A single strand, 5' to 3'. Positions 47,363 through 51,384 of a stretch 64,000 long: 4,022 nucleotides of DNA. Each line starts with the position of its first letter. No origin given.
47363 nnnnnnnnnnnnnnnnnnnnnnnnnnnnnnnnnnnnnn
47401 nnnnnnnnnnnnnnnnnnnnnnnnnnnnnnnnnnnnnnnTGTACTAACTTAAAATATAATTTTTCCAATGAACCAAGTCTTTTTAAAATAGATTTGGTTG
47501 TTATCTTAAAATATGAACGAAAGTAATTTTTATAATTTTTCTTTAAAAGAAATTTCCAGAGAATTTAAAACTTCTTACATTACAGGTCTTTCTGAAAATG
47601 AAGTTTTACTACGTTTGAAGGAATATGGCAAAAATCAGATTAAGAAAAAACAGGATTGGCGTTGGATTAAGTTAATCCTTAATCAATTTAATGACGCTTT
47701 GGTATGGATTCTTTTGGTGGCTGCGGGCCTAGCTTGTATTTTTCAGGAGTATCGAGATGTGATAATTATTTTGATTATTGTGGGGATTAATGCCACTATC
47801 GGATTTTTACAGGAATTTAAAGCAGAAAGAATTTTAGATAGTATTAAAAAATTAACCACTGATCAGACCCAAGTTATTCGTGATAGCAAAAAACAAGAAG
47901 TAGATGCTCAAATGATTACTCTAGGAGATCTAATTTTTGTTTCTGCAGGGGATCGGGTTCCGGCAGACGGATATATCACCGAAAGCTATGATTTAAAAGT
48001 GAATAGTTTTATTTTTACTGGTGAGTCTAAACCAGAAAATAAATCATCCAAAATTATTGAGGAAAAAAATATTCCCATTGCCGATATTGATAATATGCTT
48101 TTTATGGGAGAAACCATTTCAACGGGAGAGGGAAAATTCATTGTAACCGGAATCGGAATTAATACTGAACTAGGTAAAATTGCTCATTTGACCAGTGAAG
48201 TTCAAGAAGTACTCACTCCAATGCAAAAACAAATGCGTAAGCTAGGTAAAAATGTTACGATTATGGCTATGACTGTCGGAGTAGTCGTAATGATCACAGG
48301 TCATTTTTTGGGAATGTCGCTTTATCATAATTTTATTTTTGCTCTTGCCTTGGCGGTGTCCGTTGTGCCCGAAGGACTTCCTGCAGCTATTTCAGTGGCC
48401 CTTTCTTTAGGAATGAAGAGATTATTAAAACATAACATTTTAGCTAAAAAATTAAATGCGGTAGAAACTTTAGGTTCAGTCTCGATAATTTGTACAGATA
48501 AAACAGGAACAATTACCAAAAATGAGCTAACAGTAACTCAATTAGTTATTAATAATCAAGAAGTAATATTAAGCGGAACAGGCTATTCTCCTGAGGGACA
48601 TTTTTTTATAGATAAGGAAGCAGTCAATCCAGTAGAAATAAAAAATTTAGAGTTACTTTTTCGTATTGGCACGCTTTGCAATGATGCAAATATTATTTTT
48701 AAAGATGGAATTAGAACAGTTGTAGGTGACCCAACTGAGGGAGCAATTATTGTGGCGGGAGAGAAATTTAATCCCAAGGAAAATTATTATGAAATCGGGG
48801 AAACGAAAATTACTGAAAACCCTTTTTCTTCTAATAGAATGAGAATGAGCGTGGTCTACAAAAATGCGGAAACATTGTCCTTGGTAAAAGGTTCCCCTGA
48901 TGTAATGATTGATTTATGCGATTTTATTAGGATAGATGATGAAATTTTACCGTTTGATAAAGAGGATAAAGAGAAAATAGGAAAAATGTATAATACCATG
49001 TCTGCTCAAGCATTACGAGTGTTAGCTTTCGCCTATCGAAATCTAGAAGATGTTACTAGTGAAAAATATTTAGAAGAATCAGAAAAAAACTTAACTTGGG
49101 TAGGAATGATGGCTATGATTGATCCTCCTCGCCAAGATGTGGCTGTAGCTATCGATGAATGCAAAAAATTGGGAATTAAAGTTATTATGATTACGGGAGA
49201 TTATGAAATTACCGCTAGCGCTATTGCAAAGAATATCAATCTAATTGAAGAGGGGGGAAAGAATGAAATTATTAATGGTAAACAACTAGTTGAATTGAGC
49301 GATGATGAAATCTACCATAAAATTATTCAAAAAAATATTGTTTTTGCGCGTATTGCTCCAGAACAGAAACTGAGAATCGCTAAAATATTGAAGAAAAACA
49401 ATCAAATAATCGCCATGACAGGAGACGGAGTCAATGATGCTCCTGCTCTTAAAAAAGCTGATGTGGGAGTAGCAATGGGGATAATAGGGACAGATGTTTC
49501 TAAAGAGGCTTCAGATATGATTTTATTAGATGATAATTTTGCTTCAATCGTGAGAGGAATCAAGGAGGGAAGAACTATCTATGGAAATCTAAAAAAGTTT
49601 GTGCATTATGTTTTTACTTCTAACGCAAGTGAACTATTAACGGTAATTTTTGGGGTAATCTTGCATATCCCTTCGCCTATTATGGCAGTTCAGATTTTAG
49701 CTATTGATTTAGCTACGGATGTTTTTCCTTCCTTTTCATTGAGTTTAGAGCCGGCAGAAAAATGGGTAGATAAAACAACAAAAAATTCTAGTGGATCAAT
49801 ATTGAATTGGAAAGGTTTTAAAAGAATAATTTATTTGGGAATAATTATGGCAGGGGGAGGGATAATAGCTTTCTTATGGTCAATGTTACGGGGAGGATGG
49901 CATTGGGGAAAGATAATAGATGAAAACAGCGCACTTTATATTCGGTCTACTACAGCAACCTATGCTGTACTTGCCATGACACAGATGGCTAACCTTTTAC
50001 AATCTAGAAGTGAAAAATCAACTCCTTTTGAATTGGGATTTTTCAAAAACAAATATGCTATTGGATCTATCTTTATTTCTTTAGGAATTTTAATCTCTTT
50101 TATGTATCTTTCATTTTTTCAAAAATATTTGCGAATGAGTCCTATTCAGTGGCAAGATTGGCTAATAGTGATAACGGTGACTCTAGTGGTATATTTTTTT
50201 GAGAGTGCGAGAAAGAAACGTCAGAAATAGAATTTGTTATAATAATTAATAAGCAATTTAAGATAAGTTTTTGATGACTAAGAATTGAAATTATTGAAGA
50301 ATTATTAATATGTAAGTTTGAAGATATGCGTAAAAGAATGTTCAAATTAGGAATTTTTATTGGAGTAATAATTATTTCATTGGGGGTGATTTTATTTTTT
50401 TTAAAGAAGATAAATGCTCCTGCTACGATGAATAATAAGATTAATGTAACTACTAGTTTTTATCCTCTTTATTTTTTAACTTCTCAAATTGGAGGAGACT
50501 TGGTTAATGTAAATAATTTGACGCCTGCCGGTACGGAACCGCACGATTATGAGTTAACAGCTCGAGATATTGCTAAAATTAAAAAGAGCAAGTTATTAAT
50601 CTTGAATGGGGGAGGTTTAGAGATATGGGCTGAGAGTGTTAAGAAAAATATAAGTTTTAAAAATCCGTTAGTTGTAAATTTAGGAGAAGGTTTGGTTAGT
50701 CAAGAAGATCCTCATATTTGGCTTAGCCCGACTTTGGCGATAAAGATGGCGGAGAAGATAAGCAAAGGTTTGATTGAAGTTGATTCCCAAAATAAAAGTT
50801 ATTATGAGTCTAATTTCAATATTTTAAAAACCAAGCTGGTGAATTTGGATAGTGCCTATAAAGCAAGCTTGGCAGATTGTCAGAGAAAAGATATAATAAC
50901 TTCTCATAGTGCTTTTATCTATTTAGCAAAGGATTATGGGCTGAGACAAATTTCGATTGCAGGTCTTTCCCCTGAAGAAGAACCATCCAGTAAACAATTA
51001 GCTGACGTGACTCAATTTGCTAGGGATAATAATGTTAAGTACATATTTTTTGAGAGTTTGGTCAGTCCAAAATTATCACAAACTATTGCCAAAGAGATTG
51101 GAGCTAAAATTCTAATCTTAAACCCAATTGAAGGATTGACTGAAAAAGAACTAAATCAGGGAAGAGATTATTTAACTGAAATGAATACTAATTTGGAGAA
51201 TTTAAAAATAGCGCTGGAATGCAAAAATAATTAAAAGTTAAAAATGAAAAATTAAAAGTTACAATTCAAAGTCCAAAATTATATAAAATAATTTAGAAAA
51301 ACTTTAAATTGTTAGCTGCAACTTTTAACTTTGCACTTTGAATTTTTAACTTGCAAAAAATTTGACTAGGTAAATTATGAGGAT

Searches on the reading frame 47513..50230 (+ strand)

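Call 16: search_protein_families(library=pfam, proteins=[window:47513-50230:+], max_evalue=0.001)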
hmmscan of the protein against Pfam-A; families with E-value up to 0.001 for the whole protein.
window:47513-50230:+ (905 aa): 6 families
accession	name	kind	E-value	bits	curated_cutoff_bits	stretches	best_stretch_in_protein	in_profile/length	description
PF00122.25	E1-E2_ATPase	-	4.6e-47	160.3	28.1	1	114-307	2-181/181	E1-E2 ATPase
PF00689.26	Cation_ATPase_C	-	4.6e-36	124.7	27.3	1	720-902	1-174/175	Cation transporting ATPase, C-terminus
PF00690.31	Cation_ATPase_N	-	9.3e-18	64.1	20.4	1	7-73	2-68/69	Cation transporter/ATPase, N-terminus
PF00702.32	Hydrolase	-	1.4e-17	65.1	26.4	1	325-650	3-191/191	haloacid dehalogenase-like hydrolase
PF13246.12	Cation_ATPase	-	5.9e-17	61.9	21.7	1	387-472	1-91/91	Cation transport ATPase (P-type)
PF07085.17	DRTGG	-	0.00063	20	25.2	0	135-192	38-91/105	DRTGG domain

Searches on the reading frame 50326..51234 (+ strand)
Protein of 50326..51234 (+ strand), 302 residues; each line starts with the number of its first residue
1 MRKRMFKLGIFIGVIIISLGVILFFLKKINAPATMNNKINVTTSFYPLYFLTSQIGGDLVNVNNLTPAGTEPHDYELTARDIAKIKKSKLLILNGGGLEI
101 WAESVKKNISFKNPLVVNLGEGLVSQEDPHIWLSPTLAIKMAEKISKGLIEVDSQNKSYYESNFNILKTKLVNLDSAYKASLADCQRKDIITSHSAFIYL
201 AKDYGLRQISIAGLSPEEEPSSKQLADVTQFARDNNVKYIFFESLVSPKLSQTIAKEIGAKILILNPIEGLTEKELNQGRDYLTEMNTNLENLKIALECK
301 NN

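Call 31: search_protein_families(library=pfam, proteins=[window:50326-51234:+], max_evalue=0.001)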
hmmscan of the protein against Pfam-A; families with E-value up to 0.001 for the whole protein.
window:50326-51234:+ (302 aa): 1 family
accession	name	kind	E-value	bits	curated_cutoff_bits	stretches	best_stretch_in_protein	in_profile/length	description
PF01297.22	ZnuA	-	2.2e-81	273.7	29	1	41-294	1-261/263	Zinc-uptake complex component A periplasmic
